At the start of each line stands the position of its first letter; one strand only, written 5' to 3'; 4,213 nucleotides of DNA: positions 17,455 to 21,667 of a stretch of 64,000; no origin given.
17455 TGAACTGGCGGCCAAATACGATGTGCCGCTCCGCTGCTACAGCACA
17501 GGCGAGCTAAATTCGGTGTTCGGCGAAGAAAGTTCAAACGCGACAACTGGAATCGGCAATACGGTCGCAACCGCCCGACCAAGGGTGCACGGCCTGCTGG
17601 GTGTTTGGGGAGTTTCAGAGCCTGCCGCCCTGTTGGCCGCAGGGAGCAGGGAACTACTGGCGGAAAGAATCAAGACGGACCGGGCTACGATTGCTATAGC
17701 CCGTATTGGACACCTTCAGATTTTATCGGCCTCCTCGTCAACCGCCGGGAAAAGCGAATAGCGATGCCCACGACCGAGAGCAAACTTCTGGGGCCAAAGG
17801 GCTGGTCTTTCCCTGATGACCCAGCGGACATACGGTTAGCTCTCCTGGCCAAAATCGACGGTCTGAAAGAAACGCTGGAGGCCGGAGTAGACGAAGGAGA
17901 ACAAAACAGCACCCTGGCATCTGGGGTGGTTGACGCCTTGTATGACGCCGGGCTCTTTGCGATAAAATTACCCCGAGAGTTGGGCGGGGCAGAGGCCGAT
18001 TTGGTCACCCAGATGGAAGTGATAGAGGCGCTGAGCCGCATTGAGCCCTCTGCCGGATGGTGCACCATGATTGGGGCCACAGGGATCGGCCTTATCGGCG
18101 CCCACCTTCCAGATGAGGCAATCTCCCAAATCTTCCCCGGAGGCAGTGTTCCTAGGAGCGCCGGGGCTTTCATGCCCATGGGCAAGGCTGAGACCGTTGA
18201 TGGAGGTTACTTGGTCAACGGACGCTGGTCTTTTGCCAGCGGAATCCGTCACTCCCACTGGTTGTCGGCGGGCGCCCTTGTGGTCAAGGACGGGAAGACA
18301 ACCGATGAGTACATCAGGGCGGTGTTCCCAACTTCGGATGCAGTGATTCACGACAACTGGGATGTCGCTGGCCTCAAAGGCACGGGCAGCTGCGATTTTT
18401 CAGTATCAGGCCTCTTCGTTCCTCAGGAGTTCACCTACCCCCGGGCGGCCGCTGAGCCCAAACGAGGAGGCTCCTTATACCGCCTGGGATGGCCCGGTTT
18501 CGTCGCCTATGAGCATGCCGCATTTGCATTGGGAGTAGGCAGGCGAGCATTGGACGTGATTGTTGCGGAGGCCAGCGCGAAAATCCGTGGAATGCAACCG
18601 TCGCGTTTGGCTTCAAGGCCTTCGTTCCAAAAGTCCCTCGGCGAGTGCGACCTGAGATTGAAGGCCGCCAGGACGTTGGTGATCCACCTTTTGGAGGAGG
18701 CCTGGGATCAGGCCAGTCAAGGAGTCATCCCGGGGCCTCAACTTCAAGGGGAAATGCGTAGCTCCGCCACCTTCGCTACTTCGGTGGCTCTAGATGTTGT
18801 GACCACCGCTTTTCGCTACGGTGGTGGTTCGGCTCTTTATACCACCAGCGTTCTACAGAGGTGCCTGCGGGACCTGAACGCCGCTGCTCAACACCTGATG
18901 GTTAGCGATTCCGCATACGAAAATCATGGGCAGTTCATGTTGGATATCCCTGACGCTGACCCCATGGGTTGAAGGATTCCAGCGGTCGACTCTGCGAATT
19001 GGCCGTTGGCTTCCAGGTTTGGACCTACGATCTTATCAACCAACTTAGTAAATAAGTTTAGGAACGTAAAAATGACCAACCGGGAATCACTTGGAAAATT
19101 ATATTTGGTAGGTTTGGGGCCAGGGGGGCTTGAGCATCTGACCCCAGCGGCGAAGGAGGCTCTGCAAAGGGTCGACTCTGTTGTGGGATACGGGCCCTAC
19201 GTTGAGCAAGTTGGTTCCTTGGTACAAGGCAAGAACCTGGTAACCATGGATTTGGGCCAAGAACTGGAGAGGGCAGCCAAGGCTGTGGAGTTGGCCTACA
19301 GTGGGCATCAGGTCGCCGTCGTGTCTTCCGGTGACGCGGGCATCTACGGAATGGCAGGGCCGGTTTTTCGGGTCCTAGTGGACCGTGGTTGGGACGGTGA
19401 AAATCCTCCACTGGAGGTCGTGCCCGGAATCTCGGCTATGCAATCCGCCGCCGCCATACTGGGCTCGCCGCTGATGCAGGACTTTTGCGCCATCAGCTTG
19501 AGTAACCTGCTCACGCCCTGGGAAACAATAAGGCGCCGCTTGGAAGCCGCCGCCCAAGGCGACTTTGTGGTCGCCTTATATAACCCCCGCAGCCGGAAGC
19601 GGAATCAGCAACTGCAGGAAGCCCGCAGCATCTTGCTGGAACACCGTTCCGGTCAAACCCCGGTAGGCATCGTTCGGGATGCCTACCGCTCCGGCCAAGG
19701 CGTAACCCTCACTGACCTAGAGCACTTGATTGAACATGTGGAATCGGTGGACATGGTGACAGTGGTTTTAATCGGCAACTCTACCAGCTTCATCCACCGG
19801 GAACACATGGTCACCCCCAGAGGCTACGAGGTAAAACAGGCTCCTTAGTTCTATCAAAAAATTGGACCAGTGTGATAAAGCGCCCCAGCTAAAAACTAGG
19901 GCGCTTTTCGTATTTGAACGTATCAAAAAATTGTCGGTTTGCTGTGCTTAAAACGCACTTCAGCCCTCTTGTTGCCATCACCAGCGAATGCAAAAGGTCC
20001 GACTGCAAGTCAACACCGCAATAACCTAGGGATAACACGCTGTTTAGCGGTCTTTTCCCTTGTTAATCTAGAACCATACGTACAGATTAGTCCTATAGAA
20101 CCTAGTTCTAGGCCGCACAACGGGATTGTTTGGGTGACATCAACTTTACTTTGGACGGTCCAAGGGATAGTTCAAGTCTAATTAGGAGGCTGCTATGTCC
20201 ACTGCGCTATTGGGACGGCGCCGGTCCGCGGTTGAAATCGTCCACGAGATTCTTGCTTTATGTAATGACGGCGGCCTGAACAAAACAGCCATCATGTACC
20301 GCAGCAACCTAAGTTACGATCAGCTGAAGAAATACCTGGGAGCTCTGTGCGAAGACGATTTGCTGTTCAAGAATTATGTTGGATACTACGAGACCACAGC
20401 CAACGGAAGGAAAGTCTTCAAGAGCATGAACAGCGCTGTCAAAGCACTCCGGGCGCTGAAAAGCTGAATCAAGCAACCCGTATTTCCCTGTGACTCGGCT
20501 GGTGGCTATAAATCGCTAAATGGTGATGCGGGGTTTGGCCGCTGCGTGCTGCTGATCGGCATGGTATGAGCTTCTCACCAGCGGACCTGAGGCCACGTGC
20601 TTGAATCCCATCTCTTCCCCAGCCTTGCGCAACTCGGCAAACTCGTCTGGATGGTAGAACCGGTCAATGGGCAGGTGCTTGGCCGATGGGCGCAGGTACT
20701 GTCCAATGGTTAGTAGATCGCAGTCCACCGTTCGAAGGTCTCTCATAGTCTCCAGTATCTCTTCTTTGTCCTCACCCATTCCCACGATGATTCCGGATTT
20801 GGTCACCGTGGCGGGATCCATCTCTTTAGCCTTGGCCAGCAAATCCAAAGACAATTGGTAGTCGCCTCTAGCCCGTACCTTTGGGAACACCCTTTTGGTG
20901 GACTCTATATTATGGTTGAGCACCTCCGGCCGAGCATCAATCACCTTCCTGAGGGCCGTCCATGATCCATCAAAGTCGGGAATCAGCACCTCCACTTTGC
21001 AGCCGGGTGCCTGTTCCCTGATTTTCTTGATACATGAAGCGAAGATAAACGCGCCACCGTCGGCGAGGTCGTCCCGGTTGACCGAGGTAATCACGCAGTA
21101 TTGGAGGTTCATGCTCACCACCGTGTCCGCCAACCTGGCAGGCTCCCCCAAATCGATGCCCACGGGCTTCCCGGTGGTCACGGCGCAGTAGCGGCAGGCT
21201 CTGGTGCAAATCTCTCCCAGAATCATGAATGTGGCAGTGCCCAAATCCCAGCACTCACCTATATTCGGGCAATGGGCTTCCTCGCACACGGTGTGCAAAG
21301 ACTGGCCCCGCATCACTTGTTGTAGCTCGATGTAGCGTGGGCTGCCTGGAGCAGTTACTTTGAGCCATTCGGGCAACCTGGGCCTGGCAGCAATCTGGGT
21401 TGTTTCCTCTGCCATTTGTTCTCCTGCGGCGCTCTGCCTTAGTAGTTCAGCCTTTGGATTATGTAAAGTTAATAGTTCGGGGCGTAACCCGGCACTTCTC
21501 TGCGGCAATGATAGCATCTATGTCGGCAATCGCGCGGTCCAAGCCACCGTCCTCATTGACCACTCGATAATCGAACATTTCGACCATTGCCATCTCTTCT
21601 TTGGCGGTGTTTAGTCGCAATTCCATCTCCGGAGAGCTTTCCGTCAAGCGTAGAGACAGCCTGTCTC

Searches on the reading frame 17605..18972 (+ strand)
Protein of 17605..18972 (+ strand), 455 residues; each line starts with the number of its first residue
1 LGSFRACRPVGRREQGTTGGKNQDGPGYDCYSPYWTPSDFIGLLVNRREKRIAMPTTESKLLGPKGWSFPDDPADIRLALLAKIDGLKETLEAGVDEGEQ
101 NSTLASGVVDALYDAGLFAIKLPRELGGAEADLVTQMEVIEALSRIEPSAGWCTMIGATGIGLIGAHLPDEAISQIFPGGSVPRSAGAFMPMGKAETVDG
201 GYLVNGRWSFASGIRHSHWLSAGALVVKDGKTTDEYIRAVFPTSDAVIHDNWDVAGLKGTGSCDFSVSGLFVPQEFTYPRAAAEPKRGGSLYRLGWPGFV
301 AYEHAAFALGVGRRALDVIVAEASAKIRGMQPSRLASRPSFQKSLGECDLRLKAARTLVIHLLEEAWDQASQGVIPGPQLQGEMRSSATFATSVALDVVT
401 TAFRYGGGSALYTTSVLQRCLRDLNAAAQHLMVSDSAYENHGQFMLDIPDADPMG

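Call 29: search_protein_families(library=ncbifam, proteins=[window:17605-18972:+], max_evalue=0.00001)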
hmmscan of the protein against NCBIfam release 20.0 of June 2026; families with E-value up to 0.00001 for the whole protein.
window:17605-18972:+ (455 aa): 6 families
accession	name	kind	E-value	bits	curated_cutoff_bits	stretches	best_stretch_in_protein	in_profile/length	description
NF045629.1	monooxsub_HsaA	equivalog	2.4e-49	168.1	450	1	81-453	1-381/383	3-hydroxy-9,10-secoandrosta-1,3,5(10)-triene-9,17-dione monooxygenase oxygenase subunit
NF045920.1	HphnlacHdxOX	equivalog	7.2e-27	94.3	650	1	90-431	11-359/384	p-hydroxyphenylacetate 3-hydroxylase oxygenase component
TIGR04022.1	sulfur_SfnB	equivalog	2.8e-16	59.4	430.9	1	199-427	139-362/391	SfnB family sulfur acquisition oxidoreductase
NF043015.1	DibenthMonoxDszC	equivalog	1.1e-13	50.7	850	1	86-447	24-405/415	dibenzothiophene monooxygenase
NF049984.1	Rv1679_FadE16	equivalog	6.8e-08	32.1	600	1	99-444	20-364/371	Rv1679 family acyl-CoA dehydrogenase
NF042439.1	SulpropCoADesulf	equivalog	3.1e-06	26.2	600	0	101-147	22-68/379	3-sulfinopropanoyl-CoA desulfinase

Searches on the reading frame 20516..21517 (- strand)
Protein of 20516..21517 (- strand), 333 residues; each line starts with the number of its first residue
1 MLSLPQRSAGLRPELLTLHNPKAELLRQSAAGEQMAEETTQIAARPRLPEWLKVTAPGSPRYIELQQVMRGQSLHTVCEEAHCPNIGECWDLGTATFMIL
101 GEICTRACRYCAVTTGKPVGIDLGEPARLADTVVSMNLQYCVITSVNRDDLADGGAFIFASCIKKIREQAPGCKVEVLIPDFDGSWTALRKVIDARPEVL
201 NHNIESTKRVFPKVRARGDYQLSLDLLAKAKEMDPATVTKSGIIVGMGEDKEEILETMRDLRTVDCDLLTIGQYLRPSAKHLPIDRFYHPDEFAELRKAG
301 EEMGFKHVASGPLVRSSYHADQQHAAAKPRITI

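Call 29: search_protein_families(library=ncbifam, proteins=[window:20516-21517:-], max_evalue=0.00001)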
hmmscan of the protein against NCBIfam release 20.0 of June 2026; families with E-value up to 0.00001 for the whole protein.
window:20516-21517:- (333 aa): 6 families
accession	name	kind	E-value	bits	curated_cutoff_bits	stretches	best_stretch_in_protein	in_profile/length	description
NF004019.1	PRK05481.1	subfamily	7.9e-127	422.4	203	1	49-328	2-281/286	lipoyl synthase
NF009544.0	PRK12928.1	subfamily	4.3e-124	413.6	210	1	36-325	8-298/300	lipoyl synthase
TIGR00510.1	lipA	equivalog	5.3e-114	380.6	310.25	1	43-326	12-296/302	lipoyl synthase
NF053790.1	LplA_LipA_fuse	exception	2.2e-109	366.7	800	1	47-323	332-606/606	bifunctional lipoate--protein ligase/lipoyl synthase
TIGR00433.2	bioB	equivalog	1.3e-08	34.4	225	1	187-271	136-218/307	biotin synthase BioB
NF053743.1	LipS2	equivalog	2.5e-06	27.2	270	0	206-265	137-194/292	LipS2 family lipoyl synthase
